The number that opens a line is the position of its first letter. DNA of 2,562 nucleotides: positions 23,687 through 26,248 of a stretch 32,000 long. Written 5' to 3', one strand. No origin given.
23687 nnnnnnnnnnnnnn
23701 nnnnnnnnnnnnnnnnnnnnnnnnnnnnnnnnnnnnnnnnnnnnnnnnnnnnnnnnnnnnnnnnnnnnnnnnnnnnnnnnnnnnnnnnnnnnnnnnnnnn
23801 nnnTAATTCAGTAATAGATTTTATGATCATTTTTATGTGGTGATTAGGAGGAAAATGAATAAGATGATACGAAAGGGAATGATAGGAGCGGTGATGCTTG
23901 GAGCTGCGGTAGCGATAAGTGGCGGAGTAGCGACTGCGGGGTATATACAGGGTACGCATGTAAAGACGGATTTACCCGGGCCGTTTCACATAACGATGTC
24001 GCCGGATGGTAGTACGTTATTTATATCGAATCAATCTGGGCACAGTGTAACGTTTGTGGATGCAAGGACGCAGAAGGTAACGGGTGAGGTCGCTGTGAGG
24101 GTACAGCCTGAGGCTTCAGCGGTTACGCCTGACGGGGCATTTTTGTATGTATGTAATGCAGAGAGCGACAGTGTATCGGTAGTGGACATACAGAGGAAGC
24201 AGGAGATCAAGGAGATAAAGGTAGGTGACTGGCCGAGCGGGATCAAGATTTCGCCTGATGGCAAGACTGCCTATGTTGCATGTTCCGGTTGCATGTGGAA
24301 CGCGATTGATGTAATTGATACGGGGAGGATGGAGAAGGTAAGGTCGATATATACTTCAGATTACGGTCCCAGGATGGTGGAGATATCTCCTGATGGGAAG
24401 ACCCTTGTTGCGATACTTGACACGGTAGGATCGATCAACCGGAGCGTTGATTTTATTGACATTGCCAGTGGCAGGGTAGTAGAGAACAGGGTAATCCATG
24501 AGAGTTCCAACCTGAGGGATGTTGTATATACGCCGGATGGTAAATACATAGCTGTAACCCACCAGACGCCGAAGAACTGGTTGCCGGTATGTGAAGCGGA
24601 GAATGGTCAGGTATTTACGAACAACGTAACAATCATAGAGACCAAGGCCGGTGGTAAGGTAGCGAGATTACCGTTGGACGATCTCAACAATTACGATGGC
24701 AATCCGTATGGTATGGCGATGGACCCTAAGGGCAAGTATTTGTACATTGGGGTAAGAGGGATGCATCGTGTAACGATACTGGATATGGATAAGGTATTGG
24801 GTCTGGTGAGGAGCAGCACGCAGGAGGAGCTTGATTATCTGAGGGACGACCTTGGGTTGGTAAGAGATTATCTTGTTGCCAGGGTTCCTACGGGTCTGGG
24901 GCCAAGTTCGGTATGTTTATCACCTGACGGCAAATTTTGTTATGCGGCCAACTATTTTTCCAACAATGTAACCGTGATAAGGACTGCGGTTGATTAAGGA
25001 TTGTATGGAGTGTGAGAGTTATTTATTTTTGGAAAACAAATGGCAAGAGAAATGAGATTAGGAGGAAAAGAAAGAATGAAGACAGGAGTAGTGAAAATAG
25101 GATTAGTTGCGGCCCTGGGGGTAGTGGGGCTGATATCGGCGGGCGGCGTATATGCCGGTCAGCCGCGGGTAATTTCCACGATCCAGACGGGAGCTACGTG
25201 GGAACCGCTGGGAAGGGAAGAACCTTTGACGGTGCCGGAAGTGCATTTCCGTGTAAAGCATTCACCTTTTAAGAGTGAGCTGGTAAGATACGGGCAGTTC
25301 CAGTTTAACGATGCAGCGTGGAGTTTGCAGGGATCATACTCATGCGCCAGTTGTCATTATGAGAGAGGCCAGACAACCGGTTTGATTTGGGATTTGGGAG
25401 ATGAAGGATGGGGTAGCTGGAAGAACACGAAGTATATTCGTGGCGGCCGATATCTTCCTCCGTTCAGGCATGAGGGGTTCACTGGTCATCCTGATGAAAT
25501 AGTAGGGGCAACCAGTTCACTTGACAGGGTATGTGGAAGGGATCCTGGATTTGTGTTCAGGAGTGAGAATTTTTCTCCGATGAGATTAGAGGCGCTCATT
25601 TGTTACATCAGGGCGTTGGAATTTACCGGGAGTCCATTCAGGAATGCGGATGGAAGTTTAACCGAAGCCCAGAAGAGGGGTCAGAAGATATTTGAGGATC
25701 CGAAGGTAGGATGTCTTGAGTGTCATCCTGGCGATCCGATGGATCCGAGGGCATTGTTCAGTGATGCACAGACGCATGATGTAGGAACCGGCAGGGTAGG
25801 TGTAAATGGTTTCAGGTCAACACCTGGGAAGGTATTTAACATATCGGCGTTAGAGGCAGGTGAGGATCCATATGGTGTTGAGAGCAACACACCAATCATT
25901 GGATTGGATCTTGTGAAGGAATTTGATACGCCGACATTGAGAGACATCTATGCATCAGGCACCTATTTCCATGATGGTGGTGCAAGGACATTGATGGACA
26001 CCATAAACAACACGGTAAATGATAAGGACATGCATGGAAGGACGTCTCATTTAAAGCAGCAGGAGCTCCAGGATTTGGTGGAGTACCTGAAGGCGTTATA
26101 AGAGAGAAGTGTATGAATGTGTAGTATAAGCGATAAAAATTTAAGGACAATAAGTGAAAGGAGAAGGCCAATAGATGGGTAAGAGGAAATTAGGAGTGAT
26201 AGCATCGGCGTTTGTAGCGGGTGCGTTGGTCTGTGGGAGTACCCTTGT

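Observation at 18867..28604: Hydrazine synthase locus with its cytochrome electron-transfer module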

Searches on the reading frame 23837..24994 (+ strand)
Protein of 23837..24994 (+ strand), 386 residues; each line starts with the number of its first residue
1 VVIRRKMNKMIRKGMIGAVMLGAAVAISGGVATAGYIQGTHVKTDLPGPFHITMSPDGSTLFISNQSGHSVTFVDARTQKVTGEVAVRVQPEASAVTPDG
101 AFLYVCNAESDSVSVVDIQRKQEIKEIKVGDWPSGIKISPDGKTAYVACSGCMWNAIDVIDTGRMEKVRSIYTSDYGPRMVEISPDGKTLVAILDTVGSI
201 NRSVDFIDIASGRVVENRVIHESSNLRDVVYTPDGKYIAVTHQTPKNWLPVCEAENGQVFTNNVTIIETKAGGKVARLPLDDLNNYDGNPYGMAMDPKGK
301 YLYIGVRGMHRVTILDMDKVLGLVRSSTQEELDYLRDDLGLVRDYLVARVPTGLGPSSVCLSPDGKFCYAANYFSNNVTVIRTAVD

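Call 4: search_solved_structures(query=window:23837-24994:+, show_alignments=1)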
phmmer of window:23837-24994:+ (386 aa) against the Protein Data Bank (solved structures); distinct sequences matched with E-value up to 0.001: 12.
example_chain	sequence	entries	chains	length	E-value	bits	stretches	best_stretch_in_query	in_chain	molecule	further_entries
5c2v_B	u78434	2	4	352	3e-240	799.5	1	35-386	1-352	HYDRAZINE SYNTHASE BETA SUBUNIT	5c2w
1l0q_A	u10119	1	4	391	3.7e-40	141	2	33-164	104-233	Surface layer protein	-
3bws_A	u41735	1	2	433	1.3e-10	43.8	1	103-153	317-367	protein Lp49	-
3vgz_A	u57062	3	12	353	3.5e-08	35.8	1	55-149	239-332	Uncharacterized protein YncE | PQQ-dependent catabolism-associated beta-propeller protein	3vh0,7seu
3fgb_A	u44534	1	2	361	6.5e-08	34.9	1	47-159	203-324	uncharacterized protein Q89ZH8_BACTN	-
6igb_A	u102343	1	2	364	2.9e-07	32.8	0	176-247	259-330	Periplasmic gluconolactonase, PpgL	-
3scy_A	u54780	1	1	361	9.4e-07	31.1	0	352-375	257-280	Hypothetical bacterial 6-phosphogluconolactonase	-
4qrj_A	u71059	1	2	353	1.2e-06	30.7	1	43-151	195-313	putative 6-phosphogluconolactonase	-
3u4y_A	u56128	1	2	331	0.00021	23.3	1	51-151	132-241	uncharacterized protein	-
7znk_C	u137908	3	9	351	0.00029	22.9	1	50-193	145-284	THO complex subunit 3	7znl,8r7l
7apk_C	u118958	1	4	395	0.00038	22.5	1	50-193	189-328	THO complex subunit 3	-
3hfq_A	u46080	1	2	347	0.00059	21.9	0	313-381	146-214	uncharacterized protein lp_2219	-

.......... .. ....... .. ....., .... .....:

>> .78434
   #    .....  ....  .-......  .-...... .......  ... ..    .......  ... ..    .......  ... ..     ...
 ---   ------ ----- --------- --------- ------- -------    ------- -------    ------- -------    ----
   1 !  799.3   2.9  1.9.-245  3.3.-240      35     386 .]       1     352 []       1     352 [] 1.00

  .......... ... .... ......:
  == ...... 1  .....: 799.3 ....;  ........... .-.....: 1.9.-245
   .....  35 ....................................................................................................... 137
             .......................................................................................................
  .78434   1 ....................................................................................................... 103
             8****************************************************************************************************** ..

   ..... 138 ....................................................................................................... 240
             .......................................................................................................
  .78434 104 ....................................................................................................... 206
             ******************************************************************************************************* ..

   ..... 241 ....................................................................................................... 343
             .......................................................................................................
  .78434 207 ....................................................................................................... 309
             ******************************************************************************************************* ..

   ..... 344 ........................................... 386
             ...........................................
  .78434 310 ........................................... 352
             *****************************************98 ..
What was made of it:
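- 23837..24997 (+): hzsB = kuste2859: hydrazine synthase beta subunit, a 7-bladed propeller without cofactor. The probable start is ATG 23855 and the mature protein begins at G35. 100% identical to 5C2V chain B (call 4).
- On Hydrazine synthase beta subunit (HzsB): Residues 35-386 are 100% identical (call 4).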

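Call 6: search_protein_families(library=pfam, proteins=[window:23837-24994:+], max_evalue=0.01)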
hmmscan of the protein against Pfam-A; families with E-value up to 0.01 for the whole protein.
window:23837-24994:+ (386 aa): 17 families
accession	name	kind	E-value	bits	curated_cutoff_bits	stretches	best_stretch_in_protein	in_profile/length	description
PF10282.15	Lactonase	-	4.7e-20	72.5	21.7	2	51-121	248-323/344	Lactonase, 7-bladed beta-propeller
PF25174.1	Beta-prop_THOC3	-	7.6e-19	68.2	305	1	52-260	52-248/272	THOC3 beta-propeller domain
PF21783.3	YNCE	-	1.4e-11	44.7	27.1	1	49-221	158-325/339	YNCE-like beta-propeller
PF23414.1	Beta-prop_EML_2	-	6.3e-11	42.6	90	2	109-259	18-158/266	Echinoderm microtubule-associated protein second beta-propeller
PF02239.22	Cytochrom_D1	-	7.5e-10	38.3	25.5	1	65-257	11-203/368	Cytochrome D1 heme domain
PF08450.18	SGL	-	1e-07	32.3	26.3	0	131-189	134-190/246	SMP-30/Gluconolactonase/LRE-like region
PF07676.18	PD40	-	5.7e-07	29.8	20.9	0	218-239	3-24/38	WD40-like Beta Propeller Repeat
PF24814.1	WD40_Prp19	-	2.9e-06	27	320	0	135-243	96-197/281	Prp19 WD40 domain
PF24807.1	WD40_CDC20-Fz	-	2e-05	24.5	200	1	52-302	57-280/292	CDC20/Fizzy WD40 domain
PF01731.26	Arylesterase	-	6.3e-05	23.5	21.3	0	125-148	48-71/86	Arylesterase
PF23749.1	DUF7165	-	9.9e-05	21.7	26.7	1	50-148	25-124/442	Domain of unknown function (DUF7165)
PF00400.38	WD40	-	0.00054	20.9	27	0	221-240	10-28/39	WD domain, G-beta repeat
PF24684.1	Vgb_lyase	-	0.00087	18.6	50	1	31-151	81-201/290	Virginiamycin B lyase family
PF04053.20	B-prop_COPA_B_2nd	-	0.0012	18.8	57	0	78-129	96-145/248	COPA/B second beta-propeller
PF15702.11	HPS6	-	0.0012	18.1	27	0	198-249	5-55/378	Hermansky-Pudlak syndrome 6 protein N-terminal domain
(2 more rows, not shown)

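Call 35: search_protein_families(library=ncbifam, proteins=[window:23837-24994:+], max_evalue=0.001)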
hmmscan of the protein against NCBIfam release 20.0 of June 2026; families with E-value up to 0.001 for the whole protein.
window:23837-24994:+ (386 aa): 12 families
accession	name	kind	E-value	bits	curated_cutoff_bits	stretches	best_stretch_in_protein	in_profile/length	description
NF052340.1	hydrazine_beta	equivalog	1.2e-216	719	560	1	14-386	1-372/372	hydrazine synthase subunit beta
NF052342.1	hydrazine_BC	exception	1.6e-166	555.4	1250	1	13-384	8-376/690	hydrazine synthase subunit beta-gamma fusion subunit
TIGR03866.1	PQQ_ABC_repeats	subfamily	4.7e-31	108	287.3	1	48-102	84-138/310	PQQ-dependent catabolism-associated beta-propeller protein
NF052460.1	L-NosZ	equivalog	2.4e-24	85.7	700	2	45-281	82-312/480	clade III lactonase-type nitrous-oxide reductase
TIGR02276.1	beta_rpt_yvtn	repeat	1.8e-23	82.2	27.85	2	98-138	1-41/42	beta-propeller repeat protein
NF052280.1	7_blade_YncE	equivalog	3.3e-14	52.4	400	1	52-148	221-316/338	7-bladed beta-propeller protein YncE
NF048007.1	MmpL3Stblzr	equivalog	5.8e-12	45.5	600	1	51-241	53-241/366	MmpL3/TtfA transport complex stabilizer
NF008258.1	PRK11028.1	equivalog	2.7e-10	39.9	370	0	52-121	181-307/330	6-phosphogluconolactonase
TIGR03907.1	QH_beta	equivalog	3.2e-08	33.1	223.2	1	106-195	6-100/338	quinohemoprotein amine dehydrogenase subunit beta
TIGR04244.1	nitrous_NosZ_RR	equivalog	5.6e-07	28.5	625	0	111-168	292-350/627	TAT-dependent nitrous-oxide reductase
NF050136.1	PGL_lacton_Staph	exception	1.8e-06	27.2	500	0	48-126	190-278/341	6-phosphogluconolactonase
NF038117.1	choice_anch_I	subfamily_domain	2.5e-05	23.3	300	0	70-108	76-114/458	choice-of-anchor I family protein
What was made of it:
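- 23837..24997 (+): NF052340 scores 719 bits against a cut-off of 560 (call 35).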

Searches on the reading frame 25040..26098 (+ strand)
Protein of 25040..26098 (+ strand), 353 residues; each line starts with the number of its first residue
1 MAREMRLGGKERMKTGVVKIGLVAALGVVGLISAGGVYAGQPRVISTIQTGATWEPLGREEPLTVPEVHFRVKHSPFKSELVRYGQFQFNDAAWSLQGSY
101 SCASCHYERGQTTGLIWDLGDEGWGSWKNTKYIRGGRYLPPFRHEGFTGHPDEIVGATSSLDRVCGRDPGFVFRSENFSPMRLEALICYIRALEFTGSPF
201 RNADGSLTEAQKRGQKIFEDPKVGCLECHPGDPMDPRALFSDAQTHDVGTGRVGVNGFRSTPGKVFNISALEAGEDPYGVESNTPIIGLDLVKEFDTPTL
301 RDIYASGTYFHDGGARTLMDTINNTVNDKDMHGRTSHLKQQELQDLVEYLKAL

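Call 5: search_solved_structures(query=window:25040-26098:+, show_alignments=1)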
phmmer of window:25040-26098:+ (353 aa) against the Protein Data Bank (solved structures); distinct sequences matched with E-value up to 0.001: 4.
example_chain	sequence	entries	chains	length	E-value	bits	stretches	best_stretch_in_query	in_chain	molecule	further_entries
5c2v_C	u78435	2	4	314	1.4e-223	744.7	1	40-353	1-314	HYDRAZINE SYNTHASE GAMMA SUBUNIT | Hypothetical (Di heme) protein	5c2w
6e1c_A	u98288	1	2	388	1.1e-07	34.3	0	200-323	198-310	Di-heme enzyme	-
1iqc_A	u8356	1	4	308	2.9e-06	29.7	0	295-326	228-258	di-heme peroxidase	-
3o5c_A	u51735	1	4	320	7.5e-06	28.3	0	286-352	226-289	Cytochrome c551 peroxidase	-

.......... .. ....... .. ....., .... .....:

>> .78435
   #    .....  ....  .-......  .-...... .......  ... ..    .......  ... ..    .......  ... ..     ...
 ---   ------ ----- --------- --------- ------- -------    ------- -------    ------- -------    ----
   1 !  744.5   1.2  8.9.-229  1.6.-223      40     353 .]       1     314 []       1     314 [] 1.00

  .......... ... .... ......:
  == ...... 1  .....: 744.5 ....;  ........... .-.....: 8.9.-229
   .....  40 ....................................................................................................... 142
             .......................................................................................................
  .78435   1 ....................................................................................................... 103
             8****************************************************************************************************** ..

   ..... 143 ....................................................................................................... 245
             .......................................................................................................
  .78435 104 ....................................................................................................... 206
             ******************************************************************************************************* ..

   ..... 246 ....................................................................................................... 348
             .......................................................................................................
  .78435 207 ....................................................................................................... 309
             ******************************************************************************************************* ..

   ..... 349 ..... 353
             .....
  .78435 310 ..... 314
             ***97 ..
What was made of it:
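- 25040..26101 (+): hzsC = kuste2860: hydrazine synthase gamma subunit, a dihaem CCP/MauG-like protein. Haem gamma-I is the proposed site of NO reduction. 100% identical to 5C2V chain C (call 5).
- On Hydrazine synthase gamma subunit (HzsC): Residues 40-353 are 100% identical (call 5).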

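Call 6: search_protein_families(library=pfam, proteins=[window:25040-26098:+], max_evalue=0.01)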
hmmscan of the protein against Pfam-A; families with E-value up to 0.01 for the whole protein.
window:25040-26098:+ (353 aa): 3 families
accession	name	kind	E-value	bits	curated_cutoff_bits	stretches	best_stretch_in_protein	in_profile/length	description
PF03150.19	CCP_MauG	-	6.7e-09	37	25.6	1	80-113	2-36/149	Di-haem cytochrome c peroxidase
PF13442.11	Cytochrome_CBB3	-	6.1e-07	30.1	27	0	315-350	34-68/68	Cytochrome C oxidase, cbb3-type, subunit III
PF00034.26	Cytochrom_C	-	9.7e-07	30.5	21.3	0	213-352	3-88/90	Cytochrome c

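Call 35: search_protein_families(library=ncbifam, proteins=[window:25040-26098:+], max_evalue=0.001)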
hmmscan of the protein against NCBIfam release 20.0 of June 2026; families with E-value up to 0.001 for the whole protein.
window:25040-26098:+ (353 aa): 5 families
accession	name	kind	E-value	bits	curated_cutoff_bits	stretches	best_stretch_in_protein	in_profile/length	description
NF052341.1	hydrazine_gamma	equivalog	8.3e-219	725.3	625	1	16-353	2-339/339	hydrazine synthase subunit gamma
NF052342.1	hydrazine_BC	exception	5.9e-196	652.7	1250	1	40-353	377-690/690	hydrazine synthase subunit beta-gamma fusion subunit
TIGR04039.1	MXAN_0977_Heme2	hypoth_equivalog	3.8e-15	55.8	362.85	1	184-324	140-274/336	MbnH family di-heme enzyme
TIGR03791.1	TTQ_mauG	equivalog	5.3e-09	35.7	443.85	1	269-329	189-248/291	tryptophan tryptophylquinone biosynthesis enzyme MauG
TIGR03981.2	SAM_quin_mod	hypoth_equivalog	4e-08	32.6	340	0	71-124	37-91/411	His-Xaa-Ser system-associated MauG-like protein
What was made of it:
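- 25040..26101 (+): NF052341 scores 725 bits against a cut-off of 625 (call 35).
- Beta also matches generic propeller families, and gamma matches CCP_MauG and MbnH-type models at low scores (calls 4, 5, 6, 35).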
